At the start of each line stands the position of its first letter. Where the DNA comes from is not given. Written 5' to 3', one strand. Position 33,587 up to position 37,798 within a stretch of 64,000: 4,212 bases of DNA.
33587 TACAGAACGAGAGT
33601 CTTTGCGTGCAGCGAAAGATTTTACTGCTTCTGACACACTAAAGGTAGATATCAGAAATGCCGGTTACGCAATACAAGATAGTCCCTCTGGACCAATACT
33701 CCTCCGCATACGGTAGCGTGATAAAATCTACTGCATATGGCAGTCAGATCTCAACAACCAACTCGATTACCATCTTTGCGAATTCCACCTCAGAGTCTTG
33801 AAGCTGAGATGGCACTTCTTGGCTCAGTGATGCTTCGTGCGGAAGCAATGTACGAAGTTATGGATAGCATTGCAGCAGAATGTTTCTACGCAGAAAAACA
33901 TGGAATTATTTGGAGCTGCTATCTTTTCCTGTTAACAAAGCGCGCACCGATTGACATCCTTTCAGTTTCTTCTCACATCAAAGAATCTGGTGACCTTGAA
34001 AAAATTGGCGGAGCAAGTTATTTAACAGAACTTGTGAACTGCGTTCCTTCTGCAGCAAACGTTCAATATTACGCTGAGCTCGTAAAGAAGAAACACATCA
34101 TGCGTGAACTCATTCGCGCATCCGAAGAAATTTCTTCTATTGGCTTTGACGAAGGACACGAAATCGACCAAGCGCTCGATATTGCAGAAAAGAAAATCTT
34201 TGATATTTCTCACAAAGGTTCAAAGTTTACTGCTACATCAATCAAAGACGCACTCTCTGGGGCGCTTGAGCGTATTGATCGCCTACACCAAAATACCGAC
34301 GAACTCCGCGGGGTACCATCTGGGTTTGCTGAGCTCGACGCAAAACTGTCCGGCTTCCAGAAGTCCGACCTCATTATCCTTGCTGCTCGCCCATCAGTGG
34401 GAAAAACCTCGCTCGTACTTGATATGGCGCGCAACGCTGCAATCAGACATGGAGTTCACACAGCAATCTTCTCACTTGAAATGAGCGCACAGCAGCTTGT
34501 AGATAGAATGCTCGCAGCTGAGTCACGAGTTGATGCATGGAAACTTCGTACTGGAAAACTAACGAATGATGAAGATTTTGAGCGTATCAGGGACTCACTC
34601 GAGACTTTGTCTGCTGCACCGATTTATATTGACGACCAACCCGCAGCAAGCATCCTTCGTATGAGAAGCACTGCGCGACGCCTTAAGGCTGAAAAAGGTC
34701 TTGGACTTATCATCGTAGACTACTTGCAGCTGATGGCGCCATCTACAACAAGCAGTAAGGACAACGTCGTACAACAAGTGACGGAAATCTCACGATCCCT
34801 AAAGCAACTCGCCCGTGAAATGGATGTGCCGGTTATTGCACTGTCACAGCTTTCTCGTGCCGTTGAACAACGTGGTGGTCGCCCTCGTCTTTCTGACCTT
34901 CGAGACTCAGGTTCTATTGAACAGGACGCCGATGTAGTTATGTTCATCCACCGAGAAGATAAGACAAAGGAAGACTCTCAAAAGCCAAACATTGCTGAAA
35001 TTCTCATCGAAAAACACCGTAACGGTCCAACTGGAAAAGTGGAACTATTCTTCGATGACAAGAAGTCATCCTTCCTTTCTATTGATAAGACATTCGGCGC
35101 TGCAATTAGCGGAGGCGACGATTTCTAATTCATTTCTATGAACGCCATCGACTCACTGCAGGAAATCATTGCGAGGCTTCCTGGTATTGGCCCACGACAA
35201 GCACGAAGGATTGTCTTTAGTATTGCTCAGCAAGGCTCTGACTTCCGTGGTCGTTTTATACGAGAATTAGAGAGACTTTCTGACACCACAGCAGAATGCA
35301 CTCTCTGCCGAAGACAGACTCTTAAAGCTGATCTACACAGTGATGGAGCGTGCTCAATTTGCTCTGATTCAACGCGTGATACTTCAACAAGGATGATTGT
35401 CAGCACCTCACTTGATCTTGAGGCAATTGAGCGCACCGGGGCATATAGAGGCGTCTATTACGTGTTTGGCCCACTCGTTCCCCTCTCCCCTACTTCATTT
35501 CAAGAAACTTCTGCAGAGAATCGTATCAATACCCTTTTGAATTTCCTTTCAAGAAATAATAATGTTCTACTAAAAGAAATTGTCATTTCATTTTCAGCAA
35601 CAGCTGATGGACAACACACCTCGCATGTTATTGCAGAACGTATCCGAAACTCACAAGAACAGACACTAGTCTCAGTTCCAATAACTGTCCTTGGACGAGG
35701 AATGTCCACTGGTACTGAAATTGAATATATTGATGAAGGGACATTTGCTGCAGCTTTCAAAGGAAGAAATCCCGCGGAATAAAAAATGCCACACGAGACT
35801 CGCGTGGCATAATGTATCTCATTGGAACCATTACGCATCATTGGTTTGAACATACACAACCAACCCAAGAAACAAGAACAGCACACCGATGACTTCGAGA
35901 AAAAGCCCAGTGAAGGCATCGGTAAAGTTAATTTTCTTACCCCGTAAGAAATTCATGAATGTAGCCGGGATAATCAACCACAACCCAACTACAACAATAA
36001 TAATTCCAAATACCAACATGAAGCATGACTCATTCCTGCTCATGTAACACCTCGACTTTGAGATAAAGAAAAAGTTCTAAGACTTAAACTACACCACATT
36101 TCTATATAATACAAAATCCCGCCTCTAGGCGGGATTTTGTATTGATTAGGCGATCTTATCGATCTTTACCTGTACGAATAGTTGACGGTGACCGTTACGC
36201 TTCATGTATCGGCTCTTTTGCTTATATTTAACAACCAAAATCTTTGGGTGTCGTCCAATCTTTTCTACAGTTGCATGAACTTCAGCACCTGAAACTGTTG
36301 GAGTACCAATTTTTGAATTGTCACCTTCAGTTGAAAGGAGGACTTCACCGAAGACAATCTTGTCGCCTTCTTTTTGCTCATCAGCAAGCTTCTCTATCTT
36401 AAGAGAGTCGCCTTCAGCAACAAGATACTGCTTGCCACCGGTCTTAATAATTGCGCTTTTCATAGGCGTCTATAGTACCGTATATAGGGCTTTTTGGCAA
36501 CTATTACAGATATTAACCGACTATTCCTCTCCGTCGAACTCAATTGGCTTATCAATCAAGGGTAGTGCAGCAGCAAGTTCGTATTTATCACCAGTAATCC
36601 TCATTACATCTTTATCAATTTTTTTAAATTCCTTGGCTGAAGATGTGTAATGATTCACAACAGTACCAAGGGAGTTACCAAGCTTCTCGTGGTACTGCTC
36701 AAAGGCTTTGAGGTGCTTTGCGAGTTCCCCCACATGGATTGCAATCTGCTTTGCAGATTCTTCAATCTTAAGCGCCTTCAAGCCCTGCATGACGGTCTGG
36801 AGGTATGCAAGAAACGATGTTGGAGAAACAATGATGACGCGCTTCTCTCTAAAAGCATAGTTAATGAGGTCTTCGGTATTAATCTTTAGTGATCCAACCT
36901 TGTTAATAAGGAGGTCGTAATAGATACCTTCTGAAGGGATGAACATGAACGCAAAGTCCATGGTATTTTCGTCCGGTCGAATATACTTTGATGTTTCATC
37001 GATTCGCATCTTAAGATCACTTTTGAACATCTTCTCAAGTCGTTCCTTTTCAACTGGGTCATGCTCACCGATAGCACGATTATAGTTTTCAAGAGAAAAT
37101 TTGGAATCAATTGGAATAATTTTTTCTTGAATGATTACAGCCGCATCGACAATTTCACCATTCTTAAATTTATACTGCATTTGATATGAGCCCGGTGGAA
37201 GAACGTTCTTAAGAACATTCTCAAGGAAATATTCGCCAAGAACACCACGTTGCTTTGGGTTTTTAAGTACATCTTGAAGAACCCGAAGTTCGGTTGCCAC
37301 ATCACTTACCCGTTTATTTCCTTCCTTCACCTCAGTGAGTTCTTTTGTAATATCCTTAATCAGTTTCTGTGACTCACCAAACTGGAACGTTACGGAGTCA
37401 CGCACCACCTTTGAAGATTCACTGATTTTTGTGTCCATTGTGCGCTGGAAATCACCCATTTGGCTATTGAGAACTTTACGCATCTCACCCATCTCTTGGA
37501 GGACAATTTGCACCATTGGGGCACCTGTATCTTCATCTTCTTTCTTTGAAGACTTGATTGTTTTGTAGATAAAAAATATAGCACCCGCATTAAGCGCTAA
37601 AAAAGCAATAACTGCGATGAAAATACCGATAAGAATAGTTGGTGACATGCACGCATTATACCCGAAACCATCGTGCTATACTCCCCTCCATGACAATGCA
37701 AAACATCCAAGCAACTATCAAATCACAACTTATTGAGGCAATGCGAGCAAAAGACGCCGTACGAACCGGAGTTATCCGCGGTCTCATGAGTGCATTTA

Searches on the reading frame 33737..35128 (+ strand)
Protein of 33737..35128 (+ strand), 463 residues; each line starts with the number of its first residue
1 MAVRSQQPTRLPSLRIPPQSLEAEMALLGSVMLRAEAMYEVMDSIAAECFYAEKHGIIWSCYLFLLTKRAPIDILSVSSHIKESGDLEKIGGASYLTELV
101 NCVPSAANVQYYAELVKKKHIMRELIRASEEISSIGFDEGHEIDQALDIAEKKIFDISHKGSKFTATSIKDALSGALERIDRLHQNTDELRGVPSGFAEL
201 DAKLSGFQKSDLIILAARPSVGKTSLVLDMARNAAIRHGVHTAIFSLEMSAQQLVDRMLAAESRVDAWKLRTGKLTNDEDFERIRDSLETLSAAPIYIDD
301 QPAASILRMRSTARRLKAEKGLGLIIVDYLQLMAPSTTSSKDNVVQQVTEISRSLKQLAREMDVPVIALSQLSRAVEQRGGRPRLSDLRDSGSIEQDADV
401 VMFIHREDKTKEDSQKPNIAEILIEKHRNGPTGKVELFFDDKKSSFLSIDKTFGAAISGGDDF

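Call 78: search_protein_families(library=pfam, proteins=[window:33737-35128:+], max_evalue=0.001)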
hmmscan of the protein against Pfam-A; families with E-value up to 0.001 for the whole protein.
window:33737-35128:+ (463 aa): 4 families
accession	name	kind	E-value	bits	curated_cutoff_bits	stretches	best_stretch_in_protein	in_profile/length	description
PF03796.21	DnaB_C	-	1.7e-102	342.6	27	1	192-446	1-253/255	DnaB-like helicase C terminal domain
PF00772.26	DnaB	-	2.5e-29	101.8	23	1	17-117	2-102/103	DnaB-like helicase N terminal domain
PF13481.12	AAA_25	-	8.8e-12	45.5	27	1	204-372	26-190/195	AAA domain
PF06745.19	ATPase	-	0.00023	21.1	26.6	1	193-358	1-154/231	KaiC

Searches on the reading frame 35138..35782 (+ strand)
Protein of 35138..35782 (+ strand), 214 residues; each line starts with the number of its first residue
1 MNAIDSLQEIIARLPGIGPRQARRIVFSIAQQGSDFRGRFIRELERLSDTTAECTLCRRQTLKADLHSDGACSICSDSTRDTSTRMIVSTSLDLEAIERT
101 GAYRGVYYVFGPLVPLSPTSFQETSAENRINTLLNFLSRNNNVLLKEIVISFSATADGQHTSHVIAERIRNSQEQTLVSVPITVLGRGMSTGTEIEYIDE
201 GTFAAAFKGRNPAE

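Call 78: search_protein_families(library=pfam, proteins=[window:35138-35782:+], max_evalue=0.001)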
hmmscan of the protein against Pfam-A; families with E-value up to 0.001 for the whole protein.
window:35138-35782:+ (214 aa): 3 families
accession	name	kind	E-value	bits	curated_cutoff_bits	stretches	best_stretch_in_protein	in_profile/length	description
PF13662.12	Toprim_4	-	2.4e-06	28.1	25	1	86-172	4-77/85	Toprim domain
PF21175.2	RecR_C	-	2.7e-05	23.9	22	1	188-210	1-23/24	RecR, C-terminal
PF21176.3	RecR_HhH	-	0.00011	22.3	27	1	5-33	2-30/45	RecR, helix-hairpin-helix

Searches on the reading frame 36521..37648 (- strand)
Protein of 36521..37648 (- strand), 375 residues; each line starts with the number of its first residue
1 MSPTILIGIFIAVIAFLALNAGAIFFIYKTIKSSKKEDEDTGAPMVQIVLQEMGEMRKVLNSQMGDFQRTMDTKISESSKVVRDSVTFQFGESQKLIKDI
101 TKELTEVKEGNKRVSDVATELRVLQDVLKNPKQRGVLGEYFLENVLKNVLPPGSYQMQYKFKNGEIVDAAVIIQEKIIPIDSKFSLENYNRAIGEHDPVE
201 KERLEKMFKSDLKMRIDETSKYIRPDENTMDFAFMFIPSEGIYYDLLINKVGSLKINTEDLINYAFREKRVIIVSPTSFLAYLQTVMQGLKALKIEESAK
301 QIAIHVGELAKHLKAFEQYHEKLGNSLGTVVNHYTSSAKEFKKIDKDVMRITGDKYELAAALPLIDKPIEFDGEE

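Call 17: search_protein_families(library=pfam, proteins=[window:36521-37648:-], max_evalue=0.001)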
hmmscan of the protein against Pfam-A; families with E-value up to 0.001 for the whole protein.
window:36521-37648:- (375 aa): 1 family
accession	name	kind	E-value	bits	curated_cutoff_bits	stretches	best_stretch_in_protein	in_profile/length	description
PF02646.22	RmuC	-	1.7e-52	178.8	26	1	72-346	7-272/291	RmuC family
